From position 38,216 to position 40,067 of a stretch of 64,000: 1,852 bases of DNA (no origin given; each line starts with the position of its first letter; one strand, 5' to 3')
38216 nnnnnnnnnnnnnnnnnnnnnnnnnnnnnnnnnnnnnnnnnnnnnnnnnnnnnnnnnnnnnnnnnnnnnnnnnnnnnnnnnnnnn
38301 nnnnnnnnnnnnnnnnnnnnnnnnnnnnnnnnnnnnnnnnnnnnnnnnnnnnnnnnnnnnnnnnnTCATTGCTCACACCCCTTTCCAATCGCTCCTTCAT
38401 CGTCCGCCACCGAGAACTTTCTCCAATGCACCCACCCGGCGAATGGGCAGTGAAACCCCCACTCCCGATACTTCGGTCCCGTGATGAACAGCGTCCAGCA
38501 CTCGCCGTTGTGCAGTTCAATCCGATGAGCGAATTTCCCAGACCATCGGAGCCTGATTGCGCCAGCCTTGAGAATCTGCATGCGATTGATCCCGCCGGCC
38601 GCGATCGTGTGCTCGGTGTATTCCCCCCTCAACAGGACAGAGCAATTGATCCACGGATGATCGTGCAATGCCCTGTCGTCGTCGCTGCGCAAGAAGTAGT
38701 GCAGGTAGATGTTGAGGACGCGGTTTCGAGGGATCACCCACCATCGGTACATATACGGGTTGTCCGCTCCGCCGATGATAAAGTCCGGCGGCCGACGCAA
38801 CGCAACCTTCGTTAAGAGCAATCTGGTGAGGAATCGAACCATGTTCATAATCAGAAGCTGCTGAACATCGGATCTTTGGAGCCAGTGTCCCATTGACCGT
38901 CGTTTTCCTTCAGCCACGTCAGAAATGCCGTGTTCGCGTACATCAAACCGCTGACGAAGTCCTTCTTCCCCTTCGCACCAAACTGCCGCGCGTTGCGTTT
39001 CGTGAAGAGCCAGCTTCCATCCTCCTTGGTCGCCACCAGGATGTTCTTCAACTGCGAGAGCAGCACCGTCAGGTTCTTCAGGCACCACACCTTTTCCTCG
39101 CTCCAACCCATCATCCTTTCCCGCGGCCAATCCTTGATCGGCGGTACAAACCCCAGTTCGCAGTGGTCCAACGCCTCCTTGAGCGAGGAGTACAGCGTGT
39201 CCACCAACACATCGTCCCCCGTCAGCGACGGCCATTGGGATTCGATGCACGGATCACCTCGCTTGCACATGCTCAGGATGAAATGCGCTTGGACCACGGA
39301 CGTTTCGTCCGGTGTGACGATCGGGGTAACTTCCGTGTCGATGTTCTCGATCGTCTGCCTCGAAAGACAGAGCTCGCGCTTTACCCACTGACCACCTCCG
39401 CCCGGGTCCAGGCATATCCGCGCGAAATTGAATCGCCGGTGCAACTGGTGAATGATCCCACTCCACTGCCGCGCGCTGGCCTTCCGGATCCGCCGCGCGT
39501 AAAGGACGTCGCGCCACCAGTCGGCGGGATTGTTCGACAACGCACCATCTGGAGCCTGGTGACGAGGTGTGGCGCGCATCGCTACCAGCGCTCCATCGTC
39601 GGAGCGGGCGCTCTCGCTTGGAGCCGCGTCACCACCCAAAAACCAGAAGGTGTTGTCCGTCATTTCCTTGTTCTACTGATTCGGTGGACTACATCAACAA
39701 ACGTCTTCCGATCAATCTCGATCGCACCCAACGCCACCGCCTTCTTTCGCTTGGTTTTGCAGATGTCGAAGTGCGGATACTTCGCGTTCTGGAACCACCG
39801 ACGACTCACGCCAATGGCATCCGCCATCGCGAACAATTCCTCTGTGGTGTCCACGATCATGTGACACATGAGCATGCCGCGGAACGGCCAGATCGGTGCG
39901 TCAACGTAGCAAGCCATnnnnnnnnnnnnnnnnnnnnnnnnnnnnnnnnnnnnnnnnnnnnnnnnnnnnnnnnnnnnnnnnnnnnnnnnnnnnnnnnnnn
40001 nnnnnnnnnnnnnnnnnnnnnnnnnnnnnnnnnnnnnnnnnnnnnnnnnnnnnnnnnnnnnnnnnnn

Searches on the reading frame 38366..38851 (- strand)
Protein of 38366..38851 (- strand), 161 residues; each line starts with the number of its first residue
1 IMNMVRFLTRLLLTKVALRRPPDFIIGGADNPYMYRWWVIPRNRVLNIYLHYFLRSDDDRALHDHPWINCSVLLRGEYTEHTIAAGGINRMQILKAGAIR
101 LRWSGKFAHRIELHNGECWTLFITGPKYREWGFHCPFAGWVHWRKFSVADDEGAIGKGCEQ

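Call 3: search_protein_families(library=pfam, proteins=[window:38366-38851:-], max_evalue=0.1)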
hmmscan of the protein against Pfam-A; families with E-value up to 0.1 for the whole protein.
window:38366-38851:- (161 aa): 0 families

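Call 4: search_protein_families(library=phrogs, proteins=[window:38366-38851:-], max_evalue=0.01)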
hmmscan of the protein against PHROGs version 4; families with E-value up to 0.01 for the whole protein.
window:38366-38851:- (161 aa): 1 family
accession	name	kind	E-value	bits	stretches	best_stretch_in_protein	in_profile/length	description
phrog_4786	-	other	5.9e-53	181.1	1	8-159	16-170/252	cysteine dioxygenase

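Call 59: search_protein_families(library=ncbifam, proteins=[window:38366-38848:-], max_evalue=0.05)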
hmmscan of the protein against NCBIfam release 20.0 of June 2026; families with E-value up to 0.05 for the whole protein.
window:38366-38848:- (160 aa): 0 families

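Call 60: search_protein_families(library=padloc, proteins=[window:38366-38848:-], max_evalue=0.05)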
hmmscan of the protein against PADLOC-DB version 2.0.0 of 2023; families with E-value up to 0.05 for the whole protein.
window:38366-38848:- (160 aa): 0 families

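Call 63: search_solved_structures(query=window:38366-38848:-, max_evalue=10)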
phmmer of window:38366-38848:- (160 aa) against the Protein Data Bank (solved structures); distinct sequences matched with E-value up to 10: 0.

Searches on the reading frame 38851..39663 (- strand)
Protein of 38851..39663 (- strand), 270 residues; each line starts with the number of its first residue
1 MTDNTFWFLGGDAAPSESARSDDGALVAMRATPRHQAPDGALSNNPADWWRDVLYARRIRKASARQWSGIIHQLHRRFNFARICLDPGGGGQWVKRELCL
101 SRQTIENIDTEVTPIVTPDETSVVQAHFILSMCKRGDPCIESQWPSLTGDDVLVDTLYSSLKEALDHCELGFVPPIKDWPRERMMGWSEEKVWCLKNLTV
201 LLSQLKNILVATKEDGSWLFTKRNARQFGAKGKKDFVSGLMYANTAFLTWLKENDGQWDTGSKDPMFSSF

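Call 3: search_protein_families(library=pfam, proteins=[window:38851-39663:-], max_evalue=0.1)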
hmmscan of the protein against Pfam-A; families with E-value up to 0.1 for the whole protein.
window:38851-39663:- (270 aa): 0 families

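Call 4: search_protein_families(library=phrogs, proteins=[window:38851-39663:-], max_evalue=0.01)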
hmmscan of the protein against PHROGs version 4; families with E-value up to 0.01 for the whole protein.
window:38851-39663:- (270 aa): 0 families

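Call 7: search_solved_structures(query=window:38851-39663:-, max_evalue=10)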
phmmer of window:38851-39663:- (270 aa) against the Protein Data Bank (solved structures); distinct sequences matched with E-value up to 10: 0.

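Call 17: find_homologous_proteins(query=window:38851-39663:-, max_evalue=0.001)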
Query window:38851-39663:- (270 aa): 42 proteins with E <= 0.001 among 514 candidates.
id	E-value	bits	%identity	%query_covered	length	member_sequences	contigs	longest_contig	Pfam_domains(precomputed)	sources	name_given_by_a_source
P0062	1.2e-186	637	100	100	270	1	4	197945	-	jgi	-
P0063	1.4e-106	374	59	98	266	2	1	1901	-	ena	-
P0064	1.1e-99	351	57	97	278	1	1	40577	-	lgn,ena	-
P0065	2.4e-85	304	50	97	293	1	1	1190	-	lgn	-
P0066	6.4e-84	300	55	94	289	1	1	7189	-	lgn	-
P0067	3.1e-82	294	53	93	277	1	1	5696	-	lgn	-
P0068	8.2e-82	293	58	92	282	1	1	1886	-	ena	-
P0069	2.5e-81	291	55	94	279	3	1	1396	-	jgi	jgi:hypothetical protein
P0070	1.6e-80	288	55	94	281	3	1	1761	-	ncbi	-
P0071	8.0e-80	286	51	93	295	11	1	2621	-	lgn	-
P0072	2.8e-79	284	54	94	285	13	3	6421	-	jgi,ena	jgi:hypothetical protein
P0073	1.1e-77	279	50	96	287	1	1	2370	-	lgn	-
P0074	1.3e-77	279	53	92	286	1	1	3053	-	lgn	-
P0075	7.5e-77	276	51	98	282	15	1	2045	-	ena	-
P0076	1.4e-76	276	53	93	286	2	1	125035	-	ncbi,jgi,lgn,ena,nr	ncbi:MAG TPA: hypothetical protein VMU04_24675 [Candidatus Acidoferrum sp.]|nr:hypothetical protein 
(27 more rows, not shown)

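Call 31: predict_structure(alignment_id=A2)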
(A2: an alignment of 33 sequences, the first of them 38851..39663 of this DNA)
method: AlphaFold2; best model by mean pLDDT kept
length: 270 residues; sequences in the alignment: 33
mean_pLDDT: 89.1   pTM: 0.88
mean pLDDT of the five models: 89.1, 88.8, 87.4, 87.3, 86.8
residues with pLDDT >= 90: 188; 70-90: 58; 50-70: 14; < 50: 10
segments of 3 or more residues with pLDDT < 50: 263-270
pLDDT, mean of each block of 10 residues (from residue 1): 83 83 94 88 93 97 95 97 93 95 94 85 74 93 90 92 95 97 96 98 94 88 82 95 97 76 43
secondary structure, 60 per line:
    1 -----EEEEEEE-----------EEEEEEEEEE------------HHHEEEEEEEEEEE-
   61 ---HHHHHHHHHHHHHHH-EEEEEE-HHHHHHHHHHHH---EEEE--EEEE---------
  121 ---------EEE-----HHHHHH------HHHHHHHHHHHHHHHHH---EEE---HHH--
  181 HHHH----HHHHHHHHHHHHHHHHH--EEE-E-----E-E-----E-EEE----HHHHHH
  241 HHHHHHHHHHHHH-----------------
elements in order: E6-12 E24-33 E49-59 H64-78 E80-85 H87-98 E102-105 E108-111 E130-132 H138-143 H150-166 E170-172 H181-184 H189-205 E208-210 E228-230 H235-253

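Call 34: fold_search(model_id=the predicted structure, library=pdb)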
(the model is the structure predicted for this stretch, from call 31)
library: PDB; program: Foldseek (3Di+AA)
matches with E <= 10: 474; with E <= 0.001: 1
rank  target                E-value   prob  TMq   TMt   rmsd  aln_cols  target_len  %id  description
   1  5m1f                  5.3e-04  1.00  0.44  0.61   5.4       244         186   10  Crystal structure of the large terminase nuclease from thermophilic phage G20c (released 2016-10-26)
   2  3cpe                  1.0e-02  0.99  0.42  0.22   7.0       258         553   10  Crystal Structure of T4 gp17 (released 2009-01-13)
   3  3c6a                  1.4e-02  0.94  0.33  0.43  11.8       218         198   12  Crystal Structure of the RB49 gp17 nuclease domain (released 2009-01-13)
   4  2wbn                  1.6e-02  0.97  0.36  0.50   6.0       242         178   10  Crystal structure of the g2p (large terminase) nuclease domain from the bacteriophage SPP1 (released 2009-03-24)
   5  5c10                  1.6e-02  0.94  0.40  0.45   7.8       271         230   10  Nuclease domain of the large terminase subunit gp2 of bacterial virus Sf6 (released 2015-10-21)
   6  4idh                  2.0e-02  0.95  0.42  0.27   7.5       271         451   11  Crystal Structure of the large terminase subunit gp2 of bacterial virus Sf6 (released 2013-05-01)
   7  3c6h_B                2.2e-02  0.82  0.29  0.40  11.8       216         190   10  Crystal Structure of the RB49 gp17 nuclease domain (released 2009-01-13)
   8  4iee                  2.5e-02  0.66  0.32  0.21  12.7       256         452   10  Crystal Structure of the large terminase subunit gp2 of bacterial virus Sf6 complexed with ATP-r-S (released 2013-05-01)
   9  5c12                  2.8e-02  0.85  0.39  0.44   7.4       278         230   10  Nuclease domain of the large terminase subunit gp2 of bacterial virus Sf6 (released 2015-10-21)
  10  5c2d                  4.8e-02  0.91  0.42  0.49   7.1       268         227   10  K428A mutant gp2c of large terminase subunit from bacteriophage sf6 with calcium (released 2015-10-21)
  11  4iei                  4.8e-02  0.44  0.30  0.20  13.2       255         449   10  Crystal Structure of the large terminase subunit gp2 of bacterial virus Sf6 complexed with ADP (released 2013-05-01)
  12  5c15                  5.1e-02  0.63  0.34  0.40  10.9       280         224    8  K428A mutant nuclease domain of the large terminase subunit gp2 of bacterial virus Sf6 with Manganese (released 2015-10-21)
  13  4q5v_A                6.1e-02  0.13  0.23  0.10  15.7       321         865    8  Crystal structure of the catalytic core of human DNA polymerase alpha in ternary complex with an RNA-primed DNA templa (released 2014-11-26)
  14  4ep5                  6.5e-02  0.35  0.24  0.34  10.7       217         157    9  Thermus thermophilus RuvC structure (released 2012-11-14)
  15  4ife                  6.9e-02  0.47  0.32  0.22  11.7       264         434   12  Crystal Structure of the large terminase subunit gp2 of bacterial virus Sf6 complexed with ATP (released 2013-05-01)
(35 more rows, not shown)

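Call 79: search_solved_structures(query=A2, max_evalue=10)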
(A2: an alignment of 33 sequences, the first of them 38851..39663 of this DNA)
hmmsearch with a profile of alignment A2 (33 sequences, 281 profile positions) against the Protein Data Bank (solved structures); distinct sequences matched with E-value up to 10: 3.
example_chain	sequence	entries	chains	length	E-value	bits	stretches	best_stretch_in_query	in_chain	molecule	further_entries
1q2z_A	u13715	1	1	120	0.4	13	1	167-236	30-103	ATP-dependent DNA helicase II, 80 kDa subunit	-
1rw2_A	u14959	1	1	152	0.75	12.1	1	167-236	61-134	ATP-dependent DNA helicase II, 80 kDa subunit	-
4kps_B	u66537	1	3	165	0.78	12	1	94-159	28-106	Hemagglutinin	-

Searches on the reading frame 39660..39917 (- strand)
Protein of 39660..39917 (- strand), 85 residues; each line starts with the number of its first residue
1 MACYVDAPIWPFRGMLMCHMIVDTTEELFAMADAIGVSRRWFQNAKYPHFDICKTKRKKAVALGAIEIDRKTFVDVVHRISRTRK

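Call 3: search_protein_families(library=pfam, proteins=[window:39660-39917:-], max_evalue=0.1)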
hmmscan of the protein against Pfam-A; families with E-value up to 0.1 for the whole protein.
window:39660-39917:- (85 aa): 1 family
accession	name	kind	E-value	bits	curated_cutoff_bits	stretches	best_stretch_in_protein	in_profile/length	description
PF13223.11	DUF4031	-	3.8e-27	94.8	25.6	1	4-78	2-74/76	Protein of unknown function (DUF4031)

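Call 4: search_protein_families(library=phrogs, proteins=[window:39660-39917:-], max_evalue=0.01)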
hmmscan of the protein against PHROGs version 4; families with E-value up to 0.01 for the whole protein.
window:39660-39917:- (85 aa): 1 family
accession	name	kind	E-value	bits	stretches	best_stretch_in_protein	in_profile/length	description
phrog_4887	-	unknown function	3.2e-27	95.7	1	1-82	1-90/97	-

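Call 59: search_protein_families(library=ncbifam, proteins=[window:39660-39917:-], max_evalue=0.05)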
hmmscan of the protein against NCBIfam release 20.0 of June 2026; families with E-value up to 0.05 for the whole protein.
window:39660-39917:- (85 aa): 0 families

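Call 60: search_protein_families(library=padloc, proteins=[window:39660-39917:-], max_evalue=0.05)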
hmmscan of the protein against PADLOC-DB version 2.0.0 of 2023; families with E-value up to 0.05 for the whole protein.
window:39660-39917:- (85 aa): 0 families

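Call 70: find_related_loci(query=window:39660-39917:-, collection=viral_contigs, flank=6000)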
Query window:39660-39917:- (85 aa) in viral_contigs; peptide patterns used: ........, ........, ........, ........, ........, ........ (x = any residue, [..] = any of these).
10 stretches matched a pattern, but none encodes a relative of the query by tblastn (E <= 1e-3).

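Call 72: search_dna_similar(query=window:39660-39917:-, collection=phages, mode=protein, max_rows=60, max_evalue=0.00001)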
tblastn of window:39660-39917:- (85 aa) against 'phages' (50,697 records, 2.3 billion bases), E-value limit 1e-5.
Records with a match: 360; places in all: 360; records where one place covers at least 80% of the query: 350.
Best place of each record, by identity: <60% 360.
By first word of the organism name: Klebsiella 136; Escherichia 109; Enterobacter 19; Pseudomonas 17; Shigella 11; Burkholderia 8; Yersinia 8; Salmonella 6; Ralstonia 5; Citrobacter 5; and 20 more.
By host as written in the record: Escherichia coli 66; - 28; Klebsiella pneumoniae 26; Klebsiella pneumoniae MRSN414780 10; Raoultella planticola K59 (synonym: Klebsiella planticola) 7; Klebsiella aerogenes 6; Klebsiella sp. 5; Klebsiella sp. CFI_131-KPC-2 5; and 123 more.
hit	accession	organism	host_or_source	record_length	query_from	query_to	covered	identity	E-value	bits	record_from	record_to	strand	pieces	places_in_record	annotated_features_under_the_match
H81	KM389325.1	Pseudomonas phage F_ET2439sp/ET602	-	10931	1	85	100%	50.6%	6e-14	70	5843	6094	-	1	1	record has no annotation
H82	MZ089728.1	Pseudomonas phage PSA04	wastewater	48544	1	85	100%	50.6%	7e-14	70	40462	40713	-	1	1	hypothetical protein (x2)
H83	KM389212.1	Pseudomonas phage JBD88b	-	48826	1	85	100%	50.6%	7e-14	70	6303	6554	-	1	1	record has no annotation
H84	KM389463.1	Pseudomonas phage JBD94b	-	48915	1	85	100%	50.6%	7e-14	70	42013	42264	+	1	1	record has no annotation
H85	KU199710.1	Pseudomonas phage JBD44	Pseudomonas aeruginosa PA14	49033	1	85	100%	50.6%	7e-14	70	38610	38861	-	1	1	hypothetical protein (x2)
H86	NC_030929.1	Pseudomonas phage JBD44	Pseudomonas aeruginosa PA14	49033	1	85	100%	50.6%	7e-14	70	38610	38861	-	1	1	DUF4031 domain-containing protein | hypothetical protein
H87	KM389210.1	Pseudomonas phage DO4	-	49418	1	85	100%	50.6%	7e-14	70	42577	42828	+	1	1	record has no annotation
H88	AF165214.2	Pseudomonas phage D3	Pseudomonas aeruginosa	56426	1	85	100%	50.6%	9e-14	70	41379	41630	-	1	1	orf63.5: conserved hypothetical protein | orf64: conserved hypothetical protein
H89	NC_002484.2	Pseudomonas phage D3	Pseudomonas aeruginosa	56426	1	85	100%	50.6%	9e-14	70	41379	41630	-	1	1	orf63.5: DUF4031 domain-containing protein | orf64: hypothetical protein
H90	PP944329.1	Pseudomonas phage phi_D3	Pseudomonas aeruginosa PAO1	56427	1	85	100%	50.6%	9e-14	70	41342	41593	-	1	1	hypothetical protein (x2)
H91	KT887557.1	Pseudomonas phage phi1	Pseudomonas aeruginosa WH-SGI-V-07651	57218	1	85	100%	50.6%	1e-13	69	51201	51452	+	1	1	hypothetical protein | C repressor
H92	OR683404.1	Pseudomonas phage Haboob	Pseudomonas aeruginosa 382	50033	1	85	100%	50.6%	1e-13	69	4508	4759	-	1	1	hypothetical protein (x2)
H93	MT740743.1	Ralstonia phage Hyacinthe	Ralstonia pseudosolanacearum I-31 ...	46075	1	77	91%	54.4%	1e-19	87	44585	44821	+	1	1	hypothetical protein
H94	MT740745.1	Ralstonia phage Raharianne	Ralstonia pseudosolanacearum I-31 ...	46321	1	77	91%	54.4%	1e-19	87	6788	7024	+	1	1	hypothetical protein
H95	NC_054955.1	Ralstonia phage Raharianne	Ralstonia pseudosolanacearum I-31 ...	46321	1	77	91%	54.4%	1e-19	87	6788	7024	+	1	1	DUF4031 domain-containing protein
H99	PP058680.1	Labrenzia phage vB_LagS-V1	Roseibium aggregatum RF14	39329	1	70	82%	56.2%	4e-16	76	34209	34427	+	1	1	DUF4031 domain-containing protein | ACSH domain containing protein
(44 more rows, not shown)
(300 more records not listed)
